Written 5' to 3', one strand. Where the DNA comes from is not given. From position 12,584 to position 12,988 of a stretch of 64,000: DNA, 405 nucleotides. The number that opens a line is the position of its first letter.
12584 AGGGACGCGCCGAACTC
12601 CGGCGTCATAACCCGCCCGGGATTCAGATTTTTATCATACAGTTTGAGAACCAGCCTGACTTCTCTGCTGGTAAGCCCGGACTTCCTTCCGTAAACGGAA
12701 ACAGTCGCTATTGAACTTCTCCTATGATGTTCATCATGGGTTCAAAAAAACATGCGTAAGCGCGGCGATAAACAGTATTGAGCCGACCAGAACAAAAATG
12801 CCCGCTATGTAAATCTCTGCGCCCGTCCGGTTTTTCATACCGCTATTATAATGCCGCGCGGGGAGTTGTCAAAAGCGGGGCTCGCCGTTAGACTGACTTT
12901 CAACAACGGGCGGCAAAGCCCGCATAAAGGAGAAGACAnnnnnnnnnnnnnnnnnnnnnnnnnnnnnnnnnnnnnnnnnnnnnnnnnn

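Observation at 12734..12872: Textbook consensus sigma-70 promoter driving a leaderless 34-aa hydrophobic peptide upstream of hflX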

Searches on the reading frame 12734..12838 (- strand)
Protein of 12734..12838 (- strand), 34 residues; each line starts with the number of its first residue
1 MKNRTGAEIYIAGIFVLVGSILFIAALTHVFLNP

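Call 6: find_encoding_contigs(protein=window:12734-12838:-, flank=4000)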
Protein window:12734-12838:- (34 aa): no gene with exactly this product is on record in the collection.

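Call 17: find_related_loci(query=A2, collection=metagenome_contigs, flank=3000)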
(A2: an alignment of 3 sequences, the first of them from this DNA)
Query A2 (34 aa) in metagenome_contigs; peptide patterns used: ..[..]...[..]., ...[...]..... (x = any residue, [..] = any of these).
70 stretches matched a pattern, but none encodes a relative of the query by tblastn (E <= 1e-3).

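Call 49: search_protein_families(library=pfam, alignment_id=A4, max_evalue=10)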
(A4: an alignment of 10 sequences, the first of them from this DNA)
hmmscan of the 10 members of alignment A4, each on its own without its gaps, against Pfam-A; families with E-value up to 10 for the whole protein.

A. member 1, seq(34 aa): 1 family
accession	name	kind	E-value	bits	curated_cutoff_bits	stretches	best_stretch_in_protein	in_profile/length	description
PF16020.10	Deltameth_res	-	0.1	12.9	27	1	11-33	26-48/52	Deltamethrin resistance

B. families by the number of members that match (of 10 scanned): 2 families
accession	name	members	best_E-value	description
PF24717.1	DUF7672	5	0.041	Family of unknown function (DUF7672)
PF16020.10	Deltameth_res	2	0.1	Deltamethrin resistance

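Call 50: search_protein_families(library=ncbifam, alignment_id=A4, max_evalue=10)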
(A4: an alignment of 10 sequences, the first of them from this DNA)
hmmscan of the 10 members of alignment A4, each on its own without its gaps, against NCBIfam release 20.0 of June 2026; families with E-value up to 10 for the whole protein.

A. member 1, seq(34 aa): 0 families

B. families by the number of members that match (of 10 scanned): 0 families

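Call 51: search_solved_structures(query=A4, max_evalue=10)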
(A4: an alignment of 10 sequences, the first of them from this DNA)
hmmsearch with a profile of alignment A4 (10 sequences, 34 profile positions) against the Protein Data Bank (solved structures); distinct sequences matched with E-value up to 10: 1.
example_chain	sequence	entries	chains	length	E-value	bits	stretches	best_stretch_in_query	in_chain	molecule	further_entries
5o32_I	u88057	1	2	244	1.5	11.8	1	5-29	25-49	Complement factor I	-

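Call 62: find_related_loci(query=A4, collection=metagenome_contigs, flank=2500)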
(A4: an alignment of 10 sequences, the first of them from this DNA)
Query A4 (34 aa) in metagenome_contigs; peptide patterns used: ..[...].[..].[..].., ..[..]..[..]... (x = any residue, [..] = any of these).
132 stretches matched a pattern; 1 encode a relative of the query (tblastn E <= 1e-3); 1 distinct loci.
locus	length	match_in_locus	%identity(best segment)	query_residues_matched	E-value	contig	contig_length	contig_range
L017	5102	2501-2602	71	1-34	3e-14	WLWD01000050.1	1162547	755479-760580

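Call 78: search_protein_representatives(protein=window:12737-12838:-)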
Query: 34 residues. Proteins with E-value up to 0.001 (for the whole library): 1; up to 1e-10: 0; up to 1e-30: 0. The best 1 are listed.
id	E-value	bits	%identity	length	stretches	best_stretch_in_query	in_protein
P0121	1.3e-10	54.7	85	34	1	1-34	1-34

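Call 81: list_cluster_members(proteins=[P0121, window:12737-12838:-, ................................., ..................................])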
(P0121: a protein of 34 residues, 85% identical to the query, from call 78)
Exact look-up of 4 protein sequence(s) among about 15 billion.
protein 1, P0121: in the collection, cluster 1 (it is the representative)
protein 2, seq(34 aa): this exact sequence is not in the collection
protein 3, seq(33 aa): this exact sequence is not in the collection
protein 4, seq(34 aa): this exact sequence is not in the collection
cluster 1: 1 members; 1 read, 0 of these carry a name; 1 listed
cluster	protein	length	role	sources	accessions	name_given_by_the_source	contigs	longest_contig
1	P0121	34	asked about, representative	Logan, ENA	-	-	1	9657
